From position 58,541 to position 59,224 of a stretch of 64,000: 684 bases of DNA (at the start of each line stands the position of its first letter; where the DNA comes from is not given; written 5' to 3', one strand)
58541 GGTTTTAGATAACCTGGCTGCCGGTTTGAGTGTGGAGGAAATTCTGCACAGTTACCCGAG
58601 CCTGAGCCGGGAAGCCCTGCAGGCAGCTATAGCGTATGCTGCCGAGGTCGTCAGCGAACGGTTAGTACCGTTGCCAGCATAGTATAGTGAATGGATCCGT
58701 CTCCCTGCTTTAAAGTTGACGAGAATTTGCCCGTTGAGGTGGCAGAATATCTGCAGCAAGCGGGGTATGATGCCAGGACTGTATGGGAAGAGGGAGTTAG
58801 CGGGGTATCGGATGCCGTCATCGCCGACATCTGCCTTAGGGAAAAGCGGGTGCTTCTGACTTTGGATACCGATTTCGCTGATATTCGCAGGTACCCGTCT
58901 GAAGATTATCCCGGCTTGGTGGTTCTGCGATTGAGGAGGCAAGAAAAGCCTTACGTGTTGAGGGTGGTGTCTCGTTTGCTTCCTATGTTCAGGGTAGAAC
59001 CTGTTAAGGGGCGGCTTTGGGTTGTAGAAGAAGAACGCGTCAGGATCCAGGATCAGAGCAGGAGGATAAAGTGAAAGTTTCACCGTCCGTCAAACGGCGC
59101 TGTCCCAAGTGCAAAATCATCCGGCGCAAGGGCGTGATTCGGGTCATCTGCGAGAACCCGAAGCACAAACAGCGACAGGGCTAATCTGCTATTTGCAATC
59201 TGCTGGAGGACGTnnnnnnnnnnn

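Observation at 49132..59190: Four toxin-antitoxin modules, or their decayed remnants, occupy the only long intergenic gaps of the S10-spc-alpha ribosomal superoperon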

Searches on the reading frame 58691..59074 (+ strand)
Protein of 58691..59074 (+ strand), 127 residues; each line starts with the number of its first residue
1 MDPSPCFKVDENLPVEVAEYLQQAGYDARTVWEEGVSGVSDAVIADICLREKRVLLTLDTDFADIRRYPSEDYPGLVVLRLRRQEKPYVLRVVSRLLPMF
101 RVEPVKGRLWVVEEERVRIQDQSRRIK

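Call 6: search_protein_families(library=pfam, max_evalue=1, proteins=[window:58691-59071:+])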
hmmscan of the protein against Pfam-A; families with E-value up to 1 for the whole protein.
seq(127 aa): 5 families
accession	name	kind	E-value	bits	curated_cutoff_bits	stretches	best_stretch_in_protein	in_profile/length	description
PF18480.7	DUF5615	-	1.3e-18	67.3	23.8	1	7-114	3-109/110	Domain of unknown function (DUF5615)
PF01927.22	Mut7-C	-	6.4e-05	23.5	23.3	1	7-68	3-58/146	Mut7-C RNAse domain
PF18478.7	PIN_10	-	0.0012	19.3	26.2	1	6-64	2-64/84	PIN like domain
PF01850.27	PIN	-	0.0083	17.2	23.6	1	25-66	88-118/120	PIN domain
PF00491.26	Arginase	-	0.11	12.3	22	1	21-69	172-220/280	Arginase family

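Call 7: find_encoding_contigs(protein=window:58691-59074:+, flank=10000, max_places=10)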
Protein window:58691-59074:+ (127 aa): 9 contigs read that carry it; 6 places shown.
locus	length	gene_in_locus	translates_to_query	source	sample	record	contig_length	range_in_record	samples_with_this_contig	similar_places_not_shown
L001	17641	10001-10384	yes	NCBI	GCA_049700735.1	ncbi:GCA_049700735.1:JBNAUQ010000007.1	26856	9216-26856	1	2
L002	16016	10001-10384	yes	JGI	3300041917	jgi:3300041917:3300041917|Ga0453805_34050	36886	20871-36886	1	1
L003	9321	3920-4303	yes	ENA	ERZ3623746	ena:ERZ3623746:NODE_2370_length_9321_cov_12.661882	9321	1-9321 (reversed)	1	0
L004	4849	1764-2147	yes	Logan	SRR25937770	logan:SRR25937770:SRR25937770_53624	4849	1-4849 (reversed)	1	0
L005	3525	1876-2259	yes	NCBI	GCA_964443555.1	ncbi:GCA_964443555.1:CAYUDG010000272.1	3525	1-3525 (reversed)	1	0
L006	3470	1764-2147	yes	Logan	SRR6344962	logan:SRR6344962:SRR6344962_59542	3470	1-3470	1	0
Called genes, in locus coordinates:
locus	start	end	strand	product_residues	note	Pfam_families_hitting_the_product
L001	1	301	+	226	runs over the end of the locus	PF07650:KH_2, PF00189:Ribosomal_S3_C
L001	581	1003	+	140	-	PF00252:Ribosomal_L16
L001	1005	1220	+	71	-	PF00831:Ribosomal_L29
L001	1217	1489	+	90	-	PF00366:Ribosomal_S17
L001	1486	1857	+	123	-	PF00238:Ribosomal_L14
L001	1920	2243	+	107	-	PF00467:KOW, PF17136:ribosomal_L24, PF27208:TP_0214 (weak)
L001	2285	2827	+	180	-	PF00281:Ribosomal_L5, PF00673:Ribosomal_L5_C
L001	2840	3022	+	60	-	PF00253:Ribosomal_S14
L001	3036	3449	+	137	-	PF00410:Ribosomal_S8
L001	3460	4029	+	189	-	PF00347:Ribosomal_L6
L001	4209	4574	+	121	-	PF00861:Ribosomal_L18p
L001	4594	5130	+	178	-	PF00333:Ribosomal_S5, PF03719:Ribosomal_S5_C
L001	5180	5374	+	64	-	PF00327:Ribosomal_L30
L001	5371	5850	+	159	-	PF00828:Ribosomal_L27A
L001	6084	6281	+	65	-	PF10049:DUF2283 (weak)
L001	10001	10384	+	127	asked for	PF18480:DUF5615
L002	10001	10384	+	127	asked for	PF18480:DUF5615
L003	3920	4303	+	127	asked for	PF18480:DUF5615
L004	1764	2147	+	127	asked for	PF18480:DUF5615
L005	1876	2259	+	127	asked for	PF18480:DUF5615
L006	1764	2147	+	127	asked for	PF18480:DUF5615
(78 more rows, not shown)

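Call 39: find_homologous_proteins(query=window:58691-59074:+, max_evalue=1e-10)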
Query window:58691-59074:+ (127 aa): 233 proteins with E <= 1e-10 among 250 candidates; the best 120 are listed.
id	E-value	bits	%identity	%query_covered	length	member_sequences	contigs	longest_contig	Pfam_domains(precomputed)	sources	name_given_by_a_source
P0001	6.1e-77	274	100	100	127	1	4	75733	PF18480.8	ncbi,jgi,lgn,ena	ncbi:MAG: DUF5615 family PIN-like protein [Anaerolineae bacterium]|jgi:predicted nuclease of predict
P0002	1.5e-71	256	98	94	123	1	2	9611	PF18480.8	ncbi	ncbi:MAG: DUF5615 family PIN-like protein [Anaerolineae bacterium]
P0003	4.8e-61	222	80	94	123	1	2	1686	PF18480.8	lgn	-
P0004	1.1e-53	198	73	94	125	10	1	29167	PF01927.23,PF18480.8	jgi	jgi:predicted nuclease of predicted toxin-antitoxin system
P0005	4.1e-48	180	69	94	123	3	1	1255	PF01927.23,PF18480.8,PF18478.8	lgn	-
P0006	8.4e-44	166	64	95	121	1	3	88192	PF18480.8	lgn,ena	-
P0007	1.5e-41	159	65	91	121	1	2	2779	PF18480.8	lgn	-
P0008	1.1e-40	156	62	90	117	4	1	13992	PF18480.8,PF18478.8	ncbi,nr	ncbi:MAG: hypothetical protein GTO24_15400 [candidate division Zixibacteria bacterium]|nr:hypothetic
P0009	1.9e-40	156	57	93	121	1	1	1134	PF18480.8,PF18478.8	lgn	-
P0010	2.3e-40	155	60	93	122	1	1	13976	PF18480.8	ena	-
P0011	8.3e-40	154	62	89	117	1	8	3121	PF18480.8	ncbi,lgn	-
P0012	9.2e-40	153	60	91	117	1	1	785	PF18480.8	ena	-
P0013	9.4e-40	153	63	89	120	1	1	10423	PF18480.8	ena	-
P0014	1.2e-39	153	61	90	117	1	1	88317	PF18480.8,PF18478.8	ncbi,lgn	-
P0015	1.2e-39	153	59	91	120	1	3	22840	PF18480.8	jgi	jgi:predicted nuclease of predicted toxin-antitoxin system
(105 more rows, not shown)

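Call 40: find_encoding_contigs(protein=P0002, flank=6000, max_places=3)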
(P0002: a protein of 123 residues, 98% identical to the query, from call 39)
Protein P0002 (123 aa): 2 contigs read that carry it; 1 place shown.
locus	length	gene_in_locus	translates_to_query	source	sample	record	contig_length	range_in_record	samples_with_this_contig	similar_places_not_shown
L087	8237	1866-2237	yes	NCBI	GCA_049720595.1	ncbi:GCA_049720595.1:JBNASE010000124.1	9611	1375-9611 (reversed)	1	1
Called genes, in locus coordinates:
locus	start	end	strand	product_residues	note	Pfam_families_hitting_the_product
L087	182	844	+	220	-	PF00406:ADK, PF13238:AAA_18 (faint), PF13521:AAA_28 (faint), PF13671:AAA_33 (faint), PF02223:Thymidylate_kin (faint), PF13207:AAA_17, PF05191:ADK_lid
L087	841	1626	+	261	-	PF00557:Peptidase_M24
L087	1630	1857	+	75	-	PF04255:DUF433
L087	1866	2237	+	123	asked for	PF18480:DUF5615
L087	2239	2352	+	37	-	PF00444:Ribosomal_L36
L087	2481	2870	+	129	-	PF00416:Ribosomal_S13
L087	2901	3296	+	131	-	PF00411:Ribosomal_S11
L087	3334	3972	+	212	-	PF00163:Ribosomal_S4, PF01479:S4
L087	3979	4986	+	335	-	PF01193:RNA_pol_L, PF01000:RNA_pol_A_bac, PF03118:RNA_pol_A_CTD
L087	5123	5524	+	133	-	PF01196:Ribosomal_L17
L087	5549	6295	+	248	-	PF01416:PseudoU_synth_1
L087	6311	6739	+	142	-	PF00572:Ribosomal_L13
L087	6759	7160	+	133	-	PF00380:Ribosomal_S9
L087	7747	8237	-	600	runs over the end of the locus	PF01855:POR_N, PF12837:Fer4_6 (faint), PF02775:TPP_enzyme_C, PF12838:Fer4_7 (faint), PF12797:Fer4_2 (faint), PF13187:Fer4_9 (weak), PF13237:Fer4_10 (weak), PF00037:Fer4 (weak), +1 more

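Call 41: find_encoding_contigs(protein=P0004, flank=6000, max_places=3)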
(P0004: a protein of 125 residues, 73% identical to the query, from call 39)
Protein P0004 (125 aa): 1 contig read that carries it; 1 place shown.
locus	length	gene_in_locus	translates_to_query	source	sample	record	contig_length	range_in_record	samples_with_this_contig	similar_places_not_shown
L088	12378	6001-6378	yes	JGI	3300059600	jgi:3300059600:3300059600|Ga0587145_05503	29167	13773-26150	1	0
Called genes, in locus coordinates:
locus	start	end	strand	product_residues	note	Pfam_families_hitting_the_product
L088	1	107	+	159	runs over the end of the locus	PF00828:Ribosomal_L27A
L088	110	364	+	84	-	PF14076:DUF4258 (faint)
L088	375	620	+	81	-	PF10049:DUF2283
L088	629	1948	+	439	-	PF00344:SecY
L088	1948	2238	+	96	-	PF01909:NTP_transf_2, PF18765:Polbeta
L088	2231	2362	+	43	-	-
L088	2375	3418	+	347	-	PF02463:SMC_N (weak), PF13175:AAA_15, PF13476:AAA_23, PF13304:AAA_21, PF13175:AAA_15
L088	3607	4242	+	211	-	PF11536:DUF3226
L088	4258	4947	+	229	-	PF00406:ADK, PF13207:AAA_17, PF13238:AAA_18 (faint), PF13671:AAA_33 (weak), PF05191:ADK_lid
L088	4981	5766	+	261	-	PF00557:Peptidase_M24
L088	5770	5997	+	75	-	PF04255:DUF433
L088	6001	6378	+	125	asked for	PF01927:Mut7-C (weak), PF18480:DUF5615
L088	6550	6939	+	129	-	PF00416:Ribosomal_S13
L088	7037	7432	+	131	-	PF00411:Ribosomal_S11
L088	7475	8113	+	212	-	PF00163:Ribosomal_S4, PF01479:S4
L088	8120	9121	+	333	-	PF01193:RNA_pol_L, PF01000:RNA_pol_A_bac, PF03118:RNA_pol_A_CTD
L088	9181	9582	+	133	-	PF01196:Ribosomal_L17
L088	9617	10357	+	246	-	PF01416:PseudoU_synth_1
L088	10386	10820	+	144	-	PF00572:Ribosomal_L13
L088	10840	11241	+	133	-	PF00380:Ribosomal_S9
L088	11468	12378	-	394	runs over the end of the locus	PF00037:Fer4 (faint), PF12837:Fer4_6 (faint), PF02775:TPP_enzyme_C, PF12797:Fer4_2 (faint), PF13237:Fer4_10 (weak), PF12838:Fer4_7 (weak), PF13187:Fer4_9 (weak)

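Call 42: find_encoding_contigs(protein=P0006, flank=6000, max_places=3)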
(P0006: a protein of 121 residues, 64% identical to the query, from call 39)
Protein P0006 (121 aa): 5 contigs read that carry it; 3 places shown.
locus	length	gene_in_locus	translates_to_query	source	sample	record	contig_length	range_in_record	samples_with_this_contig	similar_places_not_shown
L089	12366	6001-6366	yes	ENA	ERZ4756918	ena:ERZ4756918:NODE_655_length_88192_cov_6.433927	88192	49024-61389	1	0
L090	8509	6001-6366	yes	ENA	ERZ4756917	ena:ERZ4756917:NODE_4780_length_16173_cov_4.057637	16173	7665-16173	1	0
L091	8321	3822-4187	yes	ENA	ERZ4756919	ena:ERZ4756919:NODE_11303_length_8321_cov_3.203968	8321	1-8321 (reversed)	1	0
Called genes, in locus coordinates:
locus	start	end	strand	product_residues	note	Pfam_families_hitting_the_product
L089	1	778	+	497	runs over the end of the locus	PF00072:Response_reg, PF13487:HD_5, PF01966:HD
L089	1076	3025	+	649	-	PF00072:Response_reg, PF00989:PAS, PF08448:PAS_4, PF13188:PAS_8, PF13426:PAS_9, PF08447:PAS_3, PF00512:HisKA, PF02518:HATPase_c, +1 more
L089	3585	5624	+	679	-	PF23981:DUF7305 (weak)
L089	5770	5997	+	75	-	PF04255:DUF433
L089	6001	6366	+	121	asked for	PF18480:DUF5615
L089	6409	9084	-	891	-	PF00133:tRNA-synt_1, PF09334:tRNA-synt_1g, PF13603:tRNA-synt_1_2 (weak), PF08264:Anticodon_1, PF10458:Val_tRNA-synt_C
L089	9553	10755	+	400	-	PF01411:tRNA-synt_2c, PF07973:tRNA_SAD, PF02272:DHHA1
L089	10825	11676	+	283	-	PF00753:Lactamase_B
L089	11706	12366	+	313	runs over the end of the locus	PF00941:FAD_binding_5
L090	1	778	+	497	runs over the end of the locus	PF00072:Response_reg, PF13487:HD_5, PF01966:HD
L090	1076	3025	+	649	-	PF00072:Response_reg, PF00989:PAS, PF08448:PAS_4, PF13188:PAS_8, PF13426:PAS_9, PF08447:PAS_3, PF00512:HisKA, PF02518:HATPase_c, +1 more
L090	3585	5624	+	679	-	PF23981:DUF7305 (weak)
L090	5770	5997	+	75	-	PF04255:DUF433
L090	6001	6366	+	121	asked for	PF18480:DUF5615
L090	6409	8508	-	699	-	?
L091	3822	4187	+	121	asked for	PF18480:DUF5615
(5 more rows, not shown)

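Call 44: search_protein_families(library=padloc, max_evalue=0.001, proteins=[L088:2375-3418:+, L088:3607-4242:+, window:58691-59074:+, L088:1948-2238:+, L088:110-364:+, L088:375-620:+])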
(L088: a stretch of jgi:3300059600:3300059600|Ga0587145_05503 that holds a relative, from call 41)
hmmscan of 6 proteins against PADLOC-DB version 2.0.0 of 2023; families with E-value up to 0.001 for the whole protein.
L088:2375-3418:+ (347 aa): 93 families (the best 25 are shown)
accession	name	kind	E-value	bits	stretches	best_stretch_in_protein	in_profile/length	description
PDLC04611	PDC-M38A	-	1.9e-60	203.4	1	1-327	1-332/383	-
PDLC02336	AbiLi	-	1.5e-46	157.5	1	1-327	1-295/340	AbiLi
PDLC04608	PDC-M38A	-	1.7e-44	151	1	3-329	6-320/367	-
PDLC04607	PDC-M38A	-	6.5e-36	121.9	1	2-327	384-669/715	-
PDLC04610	PDC-M38A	-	8.2e-28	95.7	2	216-328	205-321/362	-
PDLC02980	AriA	-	1.4e-27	95.5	1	24-325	1-303/304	-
PDLC04609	PDC-M38A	-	1.9e-24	84.6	2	1-43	1-43/371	-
PDLC02979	AriA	-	5.3e-20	70.5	2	1-47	1-48/373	-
PDLC04168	GajA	-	1.9e-16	57.9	2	253-326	250-323/570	-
PDLC04182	HEC-01A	-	2.1e-15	54.6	2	221-321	244-347/406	-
PDLC04214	HEC-02A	-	8.2e-15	52.9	2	1-42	1-42/338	-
PDLC04391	PDC-M07A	-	2.2e-14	51.3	2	1-59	1-58/412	-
PDLC02981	AriAB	-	2.4e-14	50.9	2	3-47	4-48/694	-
PDLC04177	HEC-01A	-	5.8e-14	49.9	2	250-325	265-340/393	-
PDLC04393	PDC-M07A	-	1.9e-13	48.2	2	254-321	281-349/435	-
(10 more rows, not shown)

L088:3607-4242:+ (211 aa): 2 families
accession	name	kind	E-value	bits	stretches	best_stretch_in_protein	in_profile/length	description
PDLC04624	PDC-M38B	-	3.7e-14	50.9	1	9-195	10-205/220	-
PDLC04623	PDC-M38B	-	1.8e-08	32.4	1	14-206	5-216/219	-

window:58691-59074:+ (127 aa): 0 families

L088:1948-2238:+ (96 aa): 9 families
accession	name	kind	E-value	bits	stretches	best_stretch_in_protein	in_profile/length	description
PDLC04904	PDC-S09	-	5e-26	88.9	1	1-95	1-97/104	-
PDLC04906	PDC-S09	-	1.6e-25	87.3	1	1-96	1-98/98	-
PDLC04902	PDC-S09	-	7.5e-21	72.3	1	16-94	14-93/97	-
PDLC04905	PDC-S09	-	8.6e-19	65.8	1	16-93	14-95/101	-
PDLC04907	PDC-S09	-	1.1e-08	33.2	1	6-52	10-56/114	-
PDLC04903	PDC-S09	-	2.9e-08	32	1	3-51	4-54/108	-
PDLC04368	PDC-M05A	-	5.9e-07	27.5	1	26-79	110-163/201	-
PDLC04369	PDC-M05A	-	6e-05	20.8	1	10-47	92-127/201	-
PDLC04778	PDC-M70A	-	0.00035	18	1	24-47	48-71/355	-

L088:110-364:+ (84 aa): 0 families

L088:375-620:+ (81 aa): 0 families

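Call 45: search_protein_families(library=pfam, max_evalue=0.01, proteins=[L088:2375-3418:+, L088:3607-4242:+, L088:2231-2362:+])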
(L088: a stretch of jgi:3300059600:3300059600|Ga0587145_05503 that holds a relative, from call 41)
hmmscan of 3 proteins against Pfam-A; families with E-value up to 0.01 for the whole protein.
L088:2375-3418:+ (347 aa): 5 families
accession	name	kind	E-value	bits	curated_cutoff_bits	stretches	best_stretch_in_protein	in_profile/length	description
PF13304.12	AAA_21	-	7.3e-23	82.5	27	1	24-323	1-301/304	AAA domain, putative AbiEii toxin, Type IV TA system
PF13175.12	AAA_15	-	2.4e-20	74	32.1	2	1-47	1-48/374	AAA ATPase domain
PF13476.12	AAA_23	-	5.5e-08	34.1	27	1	4-51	1-49/201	AAA domain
PF02463.25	SMC_N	-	5e-06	26.5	40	1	3-328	3-205/220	RecF/RecN/SMC N terminal domain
PF11398.14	DUF2813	-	7.4e-05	22.7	21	0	4-45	5-45/372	Protein of unknown function (DUF2813)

L088:3607-4242:+ (211 aa): 2 families
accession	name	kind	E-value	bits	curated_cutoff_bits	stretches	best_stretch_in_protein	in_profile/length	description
PF11536.14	DUF3226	-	9.2e-30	104.4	27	1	13-207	2-206/208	Protein of unknown function (DUF3226)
PF20469.4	OLD-like_TOPRIM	-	0.00028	21.8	23.2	1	13-58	5-55/67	Overcoming lysogenization defect protein-like, TOPRIM domain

L088:2231-2362:+ (43 aa): 0 families

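Call 58: search_protein_families(library=ncbifam, max_evalue=0.01, proteins=[window:58691-59074:+])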
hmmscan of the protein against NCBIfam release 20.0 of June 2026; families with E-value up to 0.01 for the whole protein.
window:58691-59074:+ (127 aa): 1 family
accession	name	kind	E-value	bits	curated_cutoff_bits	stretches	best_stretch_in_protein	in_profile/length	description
NF047959.1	TA_toxin_VapC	equivalog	0.00082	19.5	80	1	18-67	70-121/125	type II toxin-antitoxin system VapC family toxin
